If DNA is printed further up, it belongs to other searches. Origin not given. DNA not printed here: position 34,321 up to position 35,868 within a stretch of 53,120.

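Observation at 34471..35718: Phage-borne Wzy/EpsG-like polysaccharide polymerase, antisense to the tail operon and paired with a depolymerase-type fibre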

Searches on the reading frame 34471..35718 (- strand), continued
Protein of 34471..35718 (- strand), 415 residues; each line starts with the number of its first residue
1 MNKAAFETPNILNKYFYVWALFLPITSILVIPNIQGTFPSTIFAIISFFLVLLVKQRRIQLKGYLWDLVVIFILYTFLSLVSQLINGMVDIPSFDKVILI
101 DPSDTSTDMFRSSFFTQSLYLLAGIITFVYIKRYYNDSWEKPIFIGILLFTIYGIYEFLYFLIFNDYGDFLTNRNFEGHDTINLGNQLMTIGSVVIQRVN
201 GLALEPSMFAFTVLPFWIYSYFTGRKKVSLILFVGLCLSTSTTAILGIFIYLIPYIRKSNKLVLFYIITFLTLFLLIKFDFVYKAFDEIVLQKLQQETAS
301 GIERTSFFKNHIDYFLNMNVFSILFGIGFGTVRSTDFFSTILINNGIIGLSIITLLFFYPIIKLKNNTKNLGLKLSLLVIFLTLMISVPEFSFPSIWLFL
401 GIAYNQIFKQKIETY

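Call 64: search_protein_families(library=pfam, proteins=[L018:8548-9810:-, L018:11240-13156:-, L036:11296-13929:-, L036:14000-16210:-, L036:8469-9461:-, L019:8134-9822:+, L019:11651-12649:+, L015:176-1648:-], max_evalue=0.001)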
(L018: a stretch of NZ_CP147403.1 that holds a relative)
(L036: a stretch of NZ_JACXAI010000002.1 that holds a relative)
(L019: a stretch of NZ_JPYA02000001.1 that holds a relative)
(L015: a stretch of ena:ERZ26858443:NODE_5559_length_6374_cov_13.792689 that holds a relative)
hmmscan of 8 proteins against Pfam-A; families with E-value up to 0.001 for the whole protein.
L018:8548-9810:- (420 aa): 3 families
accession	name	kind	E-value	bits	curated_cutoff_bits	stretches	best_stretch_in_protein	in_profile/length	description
PF00150.24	Cellulase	-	1.3e-14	54.8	23.5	1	59-282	27-257/272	Cellulase (glycosyl hydrolase family 5)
PF01229.23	Glyco_hydro_39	-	1.3e-05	24.6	26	1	65-226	46-227/472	Glycosyl hydrolases family 39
PF13204.13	Apiosidase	-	8e-05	22.8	26.5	1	85-268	82-247/320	Apiosidase-like, catalytic domain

L018:11240-13156:- (638 aa): 0 families

L036:11296-13929:- (877 aa): 2 families
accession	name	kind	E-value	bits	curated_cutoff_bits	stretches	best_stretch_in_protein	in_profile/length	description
PF13229.12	Beta_helix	-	1e-16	61.4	25.9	2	362-495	28-148/158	Right handed beta helix region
PF05048.19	NosD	-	1.6e-08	34.7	23.6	1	656-806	51-188/212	Periplasmic copper-binding protein (NosD)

L036:14000-16210:- (736 aa): 3 families
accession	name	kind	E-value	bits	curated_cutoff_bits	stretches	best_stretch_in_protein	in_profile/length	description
PF13859.12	BNR_3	-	1.1e-23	84.5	27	1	193-428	8-234/308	BNR repeat-like domain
PF13088.12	BNR_2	-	1.1e-21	77.9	31.4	1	204-476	7-263/277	BNR repeat-like domain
PF24316.1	Tli3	-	3e-06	28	27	0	167-255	38-123/129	T6SS Tli3 immunity protein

L036:8469-9461:- (330 aa): 3 families
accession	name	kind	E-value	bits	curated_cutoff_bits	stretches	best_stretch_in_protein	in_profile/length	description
PF00589.27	Phage_integrase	-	3.5e-39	134.8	27.1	1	162-318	13-171/172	Phage integrase family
PF13495.12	Phage_int_SAM_4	-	7.1e-12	46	27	1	58-134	3-83/85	Phage integrase, N-terminal SAM-like domain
PF02899.23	Phage_int_SAM_1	-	1.7e-10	41.4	22.3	1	67-132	12-82/83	Phage integrase, N-terminal SAM-like domain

L019:8134-9822:+ (562 aa): 2 families
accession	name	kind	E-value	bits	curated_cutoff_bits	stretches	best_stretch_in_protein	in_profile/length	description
PF13229.12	Beta_helix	-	8.6e-15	55.2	25.9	2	139-297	3-148/158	Right handed beta helix region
PF05048.19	NosD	-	1e-07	32.1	23.6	1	135-300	15-162/212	Periplasmic copper-binding protein (NosD)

L019:11651-12649:+ (332 aa): 2 families
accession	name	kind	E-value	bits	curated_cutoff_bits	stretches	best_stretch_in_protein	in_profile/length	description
PF00589.27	Phage_integrase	-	1.4e-15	57.9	27.1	1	133-304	2-169/172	Phage integrase family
PF02899.23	Phage_int_SAM_1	-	0.00021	21.9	22.3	1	34-100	10-75/83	Phage integrase, N-terminal SAM-like domain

L015:176-1648:- (490 aa): 1 family
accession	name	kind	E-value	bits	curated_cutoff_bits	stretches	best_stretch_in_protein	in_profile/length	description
PF13472.12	Lipase_GDSL_2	-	1.2e-18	68.7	32.9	1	296-475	2-178/178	GDSL-like Lipase/Acylhydrolase family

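Call 68: search_protein_families(library=pfam, proteins=[L067:11286-12284:+, L067:7614-9908:+, L067:6773-7570:+, L067:2419-6243:+, L067:43-2325:+, L025:7676-8848:+, L051:37-1077:+, L067:17554-18465:+, L051:13873-15738:+, L086:7233-9596:-], max_evalue=0.00001)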
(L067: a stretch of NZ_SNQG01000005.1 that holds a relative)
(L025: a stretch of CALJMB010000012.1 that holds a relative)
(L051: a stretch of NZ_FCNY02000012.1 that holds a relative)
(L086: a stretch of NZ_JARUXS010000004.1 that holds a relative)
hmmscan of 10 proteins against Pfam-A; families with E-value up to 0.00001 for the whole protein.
L067:11286-12284:+ (332 aa): 1 family
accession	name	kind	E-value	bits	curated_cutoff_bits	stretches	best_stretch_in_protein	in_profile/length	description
PF11790.14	Glyco_hydro_cc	-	3.3e-08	33.8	21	1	197-285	124-207/237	Glycosyl hydrolase catalytic core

L067:7614-9908:+ (764 aa): 5 families
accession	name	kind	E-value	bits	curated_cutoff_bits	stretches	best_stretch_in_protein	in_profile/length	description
PF13807.11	GNVR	-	1.9e-13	50.6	27.7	1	431-506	3-78/82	G-rich domain on putative tyrosine kinase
PF13614.12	AAA_31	-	3e-09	37.5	27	1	573-694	2-128/177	AAA domain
PF02706.20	Wzz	-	4.8e-07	30.4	25.5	1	16-103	9-90/91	Chain length determinant protein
PF01656.29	CbiA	-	1.3e-06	28.8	25.4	1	575-747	1-84/125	CobQ/CobB/MinD/ParA nucleotide binding domain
PF10609.15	ParA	-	4.1e-06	26.8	27.1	0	572-704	3-131/246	NUBPL iron-transfer P-loop NTPase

L067:6773-7570:+ (265 aa): 3 families
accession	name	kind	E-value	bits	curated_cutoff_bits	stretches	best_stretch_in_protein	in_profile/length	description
PF02563.21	Poly_export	-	8.2e-14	52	28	1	53-146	8-76/77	Polysaccharide biosynthesis/export protein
PF22461.2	SLBB_2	-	1.7e-08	34.8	27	1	150-230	2-79/79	SLBB domain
PF10531.15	SLBB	-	7.9e-08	32.5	27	1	150-205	1-54/55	SLBB domain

L067:2419-6243:+ (1274 aa): 3 families
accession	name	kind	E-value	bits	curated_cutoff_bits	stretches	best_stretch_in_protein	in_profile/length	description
PF11721.14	Malectin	-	1.6e-23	83.9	23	1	1029-1158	13-145/163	Malectin domain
PF22073.2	Cep192_D4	-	2.2e-07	31.5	35.5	0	958-1008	59-111/112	Cep192 domain 4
PF18962.6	Por_Secre_tail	-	2.3e-06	28.2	27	1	1192-1271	1-73/75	Secretion system C-terminal sorting domain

L067:43-2325:+ (760 aa): 2 families
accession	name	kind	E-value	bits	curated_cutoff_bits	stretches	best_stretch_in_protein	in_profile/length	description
PF07995.17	GSDH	-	1.4e-07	31.6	25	0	313-465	7-154/332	Glucose / Sorbosone dehydrogenase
PF13205.12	Big_5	-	6.1e-07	30.6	23.6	0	168-270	2-92/105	Bacterial Ig-like domain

L025:7676-8848:+ (390 aa): 4 families
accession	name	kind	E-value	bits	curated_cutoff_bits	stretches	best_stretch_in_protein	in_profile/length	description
PF13692.12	Glyco_trans_1_4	-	4.8e-15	56.5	27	1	222-354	1-142/142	Glycosyl transferases group 1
PF13524.12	Glyco_trans_1_2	-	2.8e-14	53.7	25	1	239-377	4-141/144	Glycosyl transferase-like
PF00534.26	Glycos_transf_1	-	1.2e-11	44.9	26.4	1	221-364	14-168/172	Glycosyl transferases group 1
PF13439.12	Glyco_transf_4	-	1.4e-08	35.4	28.5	1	20-204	9-168/170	Glycosyltransferase Family 4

L051:37-1077:+ (346 aa): 1 family
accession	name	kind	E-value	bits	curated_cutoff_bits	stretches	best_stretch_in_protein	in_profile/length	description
PF01943.22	Polysacc_synt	-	9.1e-17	61.8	28.2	1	3-193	78-271/274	Polysaccharide biosynthesis protein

L067:17554-18465:+ (303 aa): 3 families
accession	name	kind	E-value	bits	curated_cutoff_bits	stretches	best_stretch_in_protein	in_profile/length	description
PF00535.33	Glycos_transf_2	-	5.4e-34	118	23.3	1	3-131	1-129/168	Glycosyl transferase family 2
PF10111.15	Glyco_tranf_2_2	-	6.1e-14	52.6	27.3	1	3-185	1-202/276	Glycosyltransferase like family 2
PF13641.12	Glyco_tranf_2_3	-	1.5e-12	48.4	27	1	2-102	3-108/230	Glycosyltransferase like family 2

L051:13873-15738:+ (621 aa): 0 families

L086:7233-9596:- (787 aa): 0 families

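Call 80: search_protein_families(library=padloc, proteins=[window:34471-35718:-], max_evalue=0.01)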
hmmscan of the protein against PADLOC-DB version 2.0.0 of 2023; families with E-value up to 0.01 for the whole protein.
window:34471-35718:- (415 aa): 0 families

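Call 89: search_protein_families(library=ncbifam, proteins=[L018:8548-9810:-, L002:10001-11284:+], max_evalue=0.001)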
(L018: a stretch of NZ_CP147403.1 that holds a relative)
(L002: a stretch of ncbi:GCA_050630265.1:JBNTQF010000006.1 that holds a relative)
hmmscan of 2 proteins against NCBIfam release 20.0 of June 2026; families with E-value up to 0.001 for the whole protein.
L018:8548-9810:- (420 aa): 3 families
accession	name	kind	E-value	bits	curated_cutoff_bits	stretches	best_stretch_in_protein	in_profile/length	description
TIGR03356.1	BGL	equivalog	7.6e-05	21.8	478.5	1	51-157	52-164/427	GH1 family beta-glucosidase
NF007154.0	PRK09589.1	subfamily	0.00036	19.4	624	1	57-156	71-178/476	6-phospho-beta-glucosidase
NF051901.1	ArabsyFurArfAAgro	equivalog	0.00057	18.9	625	1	148-255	166-272/502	arabinosylfuranosidase ArfA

L002:10001-11284:+ (427 aa): 0 families
